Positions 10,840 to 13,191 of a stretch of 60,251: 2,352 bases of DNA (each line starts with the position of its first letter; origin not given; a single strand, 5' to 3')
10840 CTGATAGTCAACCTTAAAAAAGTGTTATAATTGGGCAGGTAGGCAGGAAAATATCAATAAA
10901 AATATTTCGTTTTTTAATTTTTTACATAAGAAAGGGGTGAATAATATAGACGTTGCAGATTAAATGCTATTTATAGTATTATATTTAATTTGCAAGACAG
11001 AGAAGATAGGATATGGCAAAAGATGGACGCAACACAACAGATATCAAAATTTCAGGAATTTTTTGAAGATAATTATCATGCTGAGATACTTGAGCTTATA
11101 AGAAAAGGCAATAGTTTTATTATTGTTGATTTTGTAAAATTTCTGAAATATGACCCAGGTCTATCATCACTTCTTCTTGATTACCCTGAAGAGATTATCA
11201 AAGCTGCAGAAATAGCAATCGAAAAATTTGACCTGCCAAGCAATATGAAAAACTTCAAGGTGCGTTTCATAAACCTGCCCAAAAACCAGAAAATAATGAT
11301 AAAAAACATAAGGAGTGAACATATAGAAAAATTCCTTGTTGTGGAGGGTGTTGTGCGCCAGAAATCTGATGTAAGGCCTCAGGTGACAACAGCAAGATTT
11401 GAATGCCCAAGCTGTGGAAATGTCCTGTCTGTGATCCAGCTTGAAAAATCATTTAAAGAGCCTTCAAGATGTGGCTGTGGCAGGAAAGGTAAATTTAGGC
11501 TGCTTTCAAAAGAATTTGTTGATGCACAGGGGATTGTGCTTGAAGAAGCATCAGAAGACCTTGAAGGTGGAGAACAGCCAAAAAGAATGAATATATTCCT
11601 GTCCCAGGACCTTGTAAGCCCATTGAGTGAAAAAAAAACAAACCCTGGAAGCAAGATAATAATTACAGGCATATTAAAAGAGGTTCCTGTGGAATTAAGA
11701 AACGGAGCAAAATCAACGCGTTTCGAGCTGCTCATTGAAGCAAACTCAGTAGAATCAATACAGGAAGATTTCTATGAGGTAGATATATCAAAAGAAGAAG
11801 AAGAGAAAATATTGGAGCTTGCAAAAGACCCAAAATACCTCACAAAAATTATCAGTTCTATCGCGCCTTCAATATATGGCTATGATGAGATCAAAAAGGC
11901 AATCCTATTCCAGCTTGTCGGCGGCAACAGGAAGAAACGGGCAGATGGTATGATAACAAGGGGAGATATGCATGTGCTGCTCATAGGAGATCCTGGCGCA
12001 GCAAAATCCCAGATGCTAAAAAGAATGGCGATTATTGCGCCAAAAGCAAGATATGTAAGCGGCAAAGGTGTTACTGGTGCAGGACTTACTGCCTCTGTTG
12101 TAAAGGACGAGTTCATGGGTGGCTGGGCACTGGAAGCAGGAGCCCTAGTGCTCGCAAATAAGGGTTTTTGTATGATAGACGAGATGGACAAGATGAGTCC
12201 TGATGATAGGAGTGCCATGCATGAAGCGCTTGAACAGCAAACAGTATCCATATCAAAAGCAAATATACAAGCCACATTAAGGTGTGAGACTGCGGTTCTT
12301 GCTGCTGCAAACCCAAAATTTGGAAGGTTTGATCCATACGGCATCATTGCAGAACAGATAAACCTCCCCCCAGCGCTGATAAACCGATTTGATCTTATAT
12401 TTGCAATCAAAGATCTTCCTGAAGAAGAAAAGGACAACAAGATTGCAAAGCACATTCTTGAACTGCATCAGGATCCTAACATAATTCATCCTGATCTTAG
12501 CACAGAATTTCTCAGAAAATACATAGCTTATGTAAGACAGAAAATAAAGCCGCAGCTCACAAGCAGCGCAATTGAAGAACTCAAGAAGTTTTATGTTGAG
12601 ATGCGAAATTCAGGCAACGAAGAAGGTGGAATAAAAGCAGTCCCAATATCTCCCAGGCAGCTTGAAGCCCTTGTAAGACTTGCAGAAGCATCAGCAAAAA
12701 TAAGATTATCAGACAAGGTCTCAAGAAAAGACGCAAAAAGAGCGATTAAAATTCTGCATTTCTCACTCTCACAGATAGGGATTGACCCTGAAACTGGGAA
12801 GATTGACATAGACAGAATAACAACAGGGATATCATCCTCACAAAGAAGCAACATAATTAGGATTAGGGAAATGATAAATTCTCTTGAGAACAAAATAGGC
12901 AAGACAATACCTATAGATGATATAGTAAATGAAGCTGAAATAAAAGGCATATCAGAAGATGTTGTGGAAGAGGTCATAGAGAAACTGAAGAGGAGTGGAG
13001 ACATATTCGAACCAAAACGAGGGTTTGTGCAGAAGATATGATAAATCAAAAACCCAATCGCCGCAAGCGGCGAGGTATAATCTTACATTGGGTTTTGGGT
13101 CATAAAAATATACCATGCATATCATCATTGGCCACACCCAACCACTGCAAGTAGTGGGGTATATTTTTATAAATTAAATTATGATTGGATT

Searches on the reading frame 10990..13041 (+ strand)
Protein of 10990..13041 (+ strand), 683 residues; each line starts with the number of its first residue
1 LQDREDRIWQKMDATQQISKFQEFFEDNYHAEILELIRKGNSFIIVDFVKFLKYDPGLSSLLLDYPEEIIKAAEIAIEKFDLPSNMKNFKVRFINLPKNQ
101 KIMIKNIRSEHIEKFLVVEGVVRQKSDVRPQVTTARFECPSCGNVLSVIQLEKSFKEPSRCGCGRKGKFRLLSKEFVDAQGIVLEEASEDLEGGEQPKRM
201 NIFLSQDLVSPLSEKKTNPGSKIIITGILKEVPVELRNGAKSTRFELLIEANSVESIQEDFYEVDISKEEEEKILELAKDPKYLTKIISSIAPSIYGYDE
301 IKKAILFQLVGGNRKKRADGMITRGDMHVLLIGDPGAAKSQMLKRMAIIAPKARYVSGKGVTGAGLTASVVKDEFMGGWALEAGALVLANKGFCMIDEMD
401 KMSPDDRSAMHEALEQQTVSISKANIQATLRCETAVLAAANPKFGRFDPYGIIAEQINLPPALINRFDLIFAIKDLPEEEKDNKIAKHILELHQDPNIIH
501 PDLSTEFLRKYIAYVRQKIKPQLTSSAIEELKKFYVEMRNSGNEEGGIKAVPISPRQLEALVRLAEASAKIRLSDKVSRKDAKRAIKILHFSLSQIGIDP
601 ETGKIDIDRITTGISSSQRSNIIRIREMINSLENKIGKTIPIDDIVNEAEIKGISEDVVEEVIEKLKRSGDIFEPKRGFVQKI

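Call 69: search_protein_families(library=pfam, proteins=[window:10990-13041:+], max_evalue=0.00001)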
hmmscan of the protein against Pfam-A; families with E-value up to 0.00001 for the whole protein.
window:10990-13041:+ (683 aa): 7 families
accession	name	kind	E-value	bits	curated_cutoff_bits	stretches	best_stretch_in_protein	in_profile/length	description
PF00493.29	MCM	-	3.8e-91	304.6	23.3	1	271-493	2-224/224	MCM P-loop domain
PF17855.7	MCM_lid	-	1.2e-27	96.6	27.4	1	506-592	1-86/87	MCM AAA-lid domain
PF17207.9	MCM_OB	-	2.5e-23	82.7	24.8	1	104-232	2-125/126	MCM OB domain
PF01078.27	Mg_chelatase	-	4e-12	46.4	20.3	1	377-442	93-158/207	Magnesium chelatase, subunit ChlI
PF21120.3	MCM_WH_arc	-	3.5e-08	33.8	26.1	1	625-680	6-62/63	Archaeal MCM, winged-helix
PF14551.11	MCM_N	-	1.1e-06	29.4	24.9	1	20-94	3-94/95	MCM N-terminal domain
PF07728.20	AAA_5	-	3.3e-06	27.6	22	1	328-442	1-123/139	AAA domain (dynein-related subfamily)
